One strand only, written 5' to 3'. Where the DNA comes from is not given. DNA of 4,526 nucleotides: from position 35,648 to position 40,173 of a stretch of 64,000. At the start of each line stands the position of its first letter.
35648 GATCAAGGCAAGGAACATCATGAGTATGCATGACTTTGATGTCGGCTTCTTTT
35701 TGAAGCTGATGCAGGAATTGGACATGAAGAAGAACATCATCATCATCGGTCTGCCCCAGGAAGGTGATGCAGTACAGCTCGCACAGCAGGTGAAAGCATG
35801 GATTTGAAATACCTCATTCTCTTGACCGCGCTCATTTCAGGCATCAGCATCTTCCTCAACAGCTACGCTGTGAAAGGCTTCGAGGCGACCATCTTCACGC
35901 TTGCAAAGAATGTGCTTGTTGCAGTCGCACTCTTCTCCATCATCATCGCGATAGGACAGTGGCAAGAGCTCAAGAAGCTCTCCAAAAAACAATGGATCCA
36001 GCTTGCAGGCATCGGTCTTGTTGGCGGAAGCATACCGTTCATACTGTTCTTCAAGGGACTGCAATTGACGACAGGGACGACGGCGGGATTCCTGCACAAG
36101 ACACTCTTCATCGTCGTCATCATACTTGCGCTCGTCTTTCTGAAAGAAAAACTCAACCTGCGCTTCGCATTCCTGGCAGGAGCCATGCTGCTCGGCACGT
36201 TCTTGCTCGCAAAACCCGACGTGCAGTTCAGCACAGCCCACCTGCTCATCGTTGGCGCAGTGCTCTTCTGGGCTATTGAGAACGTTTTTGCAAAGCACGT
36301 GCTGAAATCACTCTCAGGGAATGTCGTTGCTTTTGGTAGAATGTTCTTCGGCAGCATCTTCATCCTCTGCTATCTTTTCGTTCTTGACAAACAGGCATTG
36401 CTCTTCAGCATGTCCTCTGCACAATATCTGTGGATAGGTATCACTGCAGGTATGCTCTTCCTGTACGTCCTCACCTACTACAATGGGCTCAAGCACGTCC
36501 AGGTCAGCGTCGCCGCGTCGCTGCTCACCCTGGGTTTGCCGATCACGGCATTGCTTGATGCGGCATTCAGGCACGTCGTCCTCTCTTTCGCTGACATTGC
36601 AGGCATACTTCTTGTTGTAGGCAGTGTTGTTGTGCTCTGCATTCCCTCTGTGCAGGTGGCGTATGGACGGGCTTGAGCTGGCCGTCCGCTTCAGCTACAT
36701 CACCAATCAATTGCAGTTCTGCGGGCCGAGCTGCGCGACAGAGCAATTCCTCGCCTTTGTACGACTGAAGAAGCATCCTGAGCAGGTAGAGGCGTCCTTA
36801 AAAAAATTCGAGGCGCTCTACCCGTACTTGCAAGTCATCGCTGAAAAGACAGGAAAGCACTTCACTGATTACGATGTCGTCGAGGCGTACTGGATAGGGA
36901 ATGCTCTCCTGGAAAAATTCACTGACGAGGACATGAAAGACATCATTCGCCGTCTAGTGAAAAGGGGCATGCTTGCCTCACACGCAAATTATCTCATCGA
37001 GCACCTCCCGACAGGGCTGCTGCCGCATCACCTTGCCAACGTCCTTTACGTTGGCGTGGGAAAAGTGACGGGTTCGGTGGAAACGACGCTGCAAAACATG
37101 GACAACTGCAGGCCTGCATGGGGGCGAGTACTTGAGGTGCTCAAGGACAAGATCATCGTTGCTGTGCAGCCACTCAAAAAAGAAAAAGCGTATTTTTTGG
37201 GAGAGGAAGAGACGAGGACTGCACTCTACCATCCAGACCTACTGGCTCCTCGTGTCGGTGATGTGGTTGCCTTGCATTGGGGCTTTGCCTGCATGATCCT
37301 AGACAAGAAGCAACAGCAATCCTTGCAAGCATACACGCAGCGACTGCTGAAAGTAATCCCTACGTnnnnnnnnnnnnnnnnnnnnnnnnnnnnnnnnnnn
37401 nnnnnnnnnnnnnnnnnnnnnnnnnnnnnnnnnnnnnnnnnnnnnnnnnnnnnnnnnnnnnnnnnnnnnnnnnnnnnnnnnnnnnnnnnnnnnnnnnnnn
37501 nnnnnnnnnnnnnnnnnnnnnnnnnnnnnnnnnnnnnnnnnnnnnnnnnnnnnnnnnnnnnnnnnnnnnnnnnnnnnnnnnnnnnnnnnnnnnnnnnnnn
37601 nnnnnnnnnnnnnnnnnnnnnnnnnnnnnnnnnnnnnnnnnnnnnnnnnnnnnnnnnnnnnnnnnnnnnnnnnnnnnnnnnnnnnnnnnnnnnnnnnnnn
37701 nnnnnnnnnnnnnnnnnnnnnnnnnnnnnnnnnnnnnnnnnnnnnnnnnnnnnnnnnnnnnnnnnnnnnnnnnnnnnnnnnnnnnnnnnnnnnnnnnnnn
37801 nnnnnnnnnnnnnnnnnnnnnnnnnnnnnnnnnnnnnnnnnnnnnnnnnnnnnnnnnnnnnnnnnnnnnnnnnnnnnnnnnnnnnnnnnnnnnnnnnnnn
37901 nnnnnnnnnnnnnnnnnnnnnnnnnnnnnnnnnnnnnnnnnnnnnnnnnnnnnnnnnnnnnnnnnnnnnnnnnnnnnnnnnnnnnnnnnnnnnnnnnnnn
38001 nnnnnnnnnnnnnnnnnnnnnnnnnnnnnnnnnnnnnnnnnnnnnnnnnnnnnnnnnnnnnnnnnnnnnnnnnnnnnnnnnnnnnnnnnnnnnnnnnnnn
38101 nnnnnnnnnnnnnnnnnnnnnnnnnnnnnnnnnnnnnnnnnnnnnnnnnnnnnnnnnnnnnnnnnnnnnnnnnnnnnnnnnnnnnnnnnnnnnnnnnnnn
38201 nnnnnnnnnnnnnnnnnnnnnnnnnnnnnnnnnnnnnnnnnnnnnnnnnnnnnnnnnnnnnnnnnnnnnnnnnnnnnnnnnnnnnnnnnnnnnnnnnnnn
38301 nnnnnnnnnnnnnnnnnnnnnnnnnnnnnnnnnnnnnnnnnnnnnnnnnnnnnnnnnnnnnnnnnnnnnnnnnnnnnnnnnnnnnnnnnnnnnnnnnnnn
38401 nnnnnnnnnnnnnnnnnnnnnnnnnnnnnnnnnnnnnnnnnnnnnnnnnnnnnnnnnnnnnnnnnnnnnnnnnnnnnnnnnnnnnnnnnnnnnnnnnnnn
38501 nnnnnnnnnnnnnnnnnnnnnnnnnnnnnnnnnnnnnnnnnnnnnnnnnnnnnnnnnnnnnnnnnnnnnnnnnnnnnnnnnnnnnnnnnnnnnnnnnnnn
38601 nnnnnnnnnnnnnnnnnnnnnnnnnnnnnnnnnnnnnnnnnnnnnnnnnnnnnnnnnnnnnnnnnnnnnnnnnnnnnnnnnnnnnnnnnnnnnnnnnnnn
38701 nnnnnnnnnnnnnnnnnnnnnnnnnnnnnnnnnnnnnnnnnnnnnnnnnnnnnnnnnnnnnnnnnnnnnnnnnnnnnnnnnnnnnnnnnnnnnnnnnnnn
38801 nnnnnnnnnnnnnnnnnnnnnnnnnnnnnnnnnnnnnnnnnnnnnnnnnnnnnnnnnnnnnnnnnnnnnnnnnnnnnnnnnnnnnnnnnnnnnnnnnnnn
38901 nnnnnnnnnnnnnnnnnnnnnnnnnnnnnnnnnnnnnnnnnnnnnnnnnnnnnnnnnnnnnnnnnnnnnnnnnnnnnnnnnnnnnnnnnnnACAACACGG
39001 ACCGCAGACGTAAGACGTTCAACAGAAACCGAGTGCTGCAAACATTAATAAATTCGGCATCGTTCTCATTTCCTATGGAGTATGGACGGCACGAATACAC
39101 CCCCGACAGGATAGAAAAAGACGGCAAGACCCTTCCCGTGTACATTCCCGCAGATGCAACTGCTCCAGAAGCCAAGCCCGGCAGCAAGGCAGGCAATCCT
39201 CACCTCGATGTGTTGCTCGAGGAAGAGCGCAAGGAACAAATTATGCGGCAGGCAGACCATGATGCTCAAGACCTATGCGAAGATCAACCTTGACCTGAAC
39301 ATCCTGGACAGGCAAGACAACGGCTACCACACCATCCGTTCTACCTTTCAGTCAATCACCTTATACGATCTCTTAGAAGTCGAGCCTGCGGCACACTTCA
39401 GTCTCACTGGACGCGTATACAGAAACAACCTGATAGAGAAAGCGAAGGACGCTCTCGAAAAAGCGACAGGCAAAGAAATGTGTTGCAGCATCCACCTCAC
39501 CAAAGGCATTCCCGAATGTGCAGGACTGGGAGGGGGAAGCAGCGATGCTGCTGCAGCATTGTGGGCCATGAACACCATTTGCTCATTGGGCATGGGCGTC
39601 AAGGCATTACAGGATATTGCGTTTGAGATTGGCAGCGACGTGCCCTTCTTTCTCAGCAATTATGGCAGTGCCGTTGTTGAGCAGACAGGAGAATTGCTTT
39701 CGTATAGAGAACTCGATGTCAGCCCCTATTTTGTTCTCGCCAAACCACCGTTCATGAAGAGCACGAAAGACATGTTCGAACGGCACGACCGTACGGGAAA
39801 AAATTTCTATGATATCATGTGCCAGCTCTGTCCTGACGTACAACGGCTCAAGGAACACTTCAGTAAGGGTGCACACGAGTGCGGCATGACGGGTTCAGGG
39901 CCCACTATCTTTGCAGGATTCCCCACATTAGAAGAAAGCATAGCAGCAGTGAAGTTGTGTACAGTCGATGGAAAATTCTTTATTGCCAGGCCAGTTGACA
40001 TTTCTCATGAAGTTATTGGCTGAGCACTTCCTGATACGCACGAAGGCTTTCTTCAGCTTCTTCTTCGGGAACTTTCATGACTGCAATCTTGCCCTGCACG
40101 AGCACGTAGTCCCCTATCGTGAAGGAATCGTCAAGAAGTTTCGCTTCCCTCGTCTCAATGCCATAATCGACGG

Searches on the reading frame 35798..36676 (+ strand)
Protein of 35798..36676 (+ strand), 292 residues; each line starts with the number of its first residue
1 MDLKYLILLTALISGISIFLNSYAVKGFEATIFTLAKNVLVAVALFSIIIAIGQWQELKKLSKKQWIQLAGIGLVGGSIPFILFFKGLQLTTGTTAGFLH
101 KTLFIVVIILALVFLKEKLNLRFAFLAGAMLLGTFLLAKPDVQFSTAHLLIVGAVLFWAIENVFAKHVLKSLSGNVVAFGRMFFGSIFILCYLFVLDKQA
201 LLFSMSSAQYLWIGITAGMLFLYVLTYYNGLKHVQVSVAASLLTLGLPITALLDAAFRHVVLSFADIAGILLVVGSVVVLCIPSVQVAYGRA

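Call 53: search_protein_families(library=pfam, proteins=[window:35798-36676:+], max_evalue=0.00001)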
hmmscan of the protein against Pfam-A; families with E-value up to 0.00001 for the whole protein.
window:35798-36676:+ (292 aa): 1 family
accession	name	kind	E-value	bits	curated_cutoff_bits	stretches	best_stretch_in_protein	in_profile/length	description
PF00892.27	EamA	-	6.6e-32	111.1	28.2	2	6-137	6-133/135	EamA-like transporter family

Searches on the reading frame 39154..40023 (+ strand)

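Call 53: search_protein_families(library=pfam, proteins=[window:39154-40023:+], max_evalue=0.00001)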
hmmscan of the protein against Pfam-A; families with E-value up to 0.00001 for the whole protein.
window:39154-40023:+ (289 aa): 1 family
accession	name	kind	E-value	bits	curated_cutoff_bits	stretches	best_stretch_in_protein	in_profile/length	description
PF00288.32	GHMP_kinases_N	-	3e-13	50.2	22.3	1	92-167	1-84/87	GHMP kinases N terminal domain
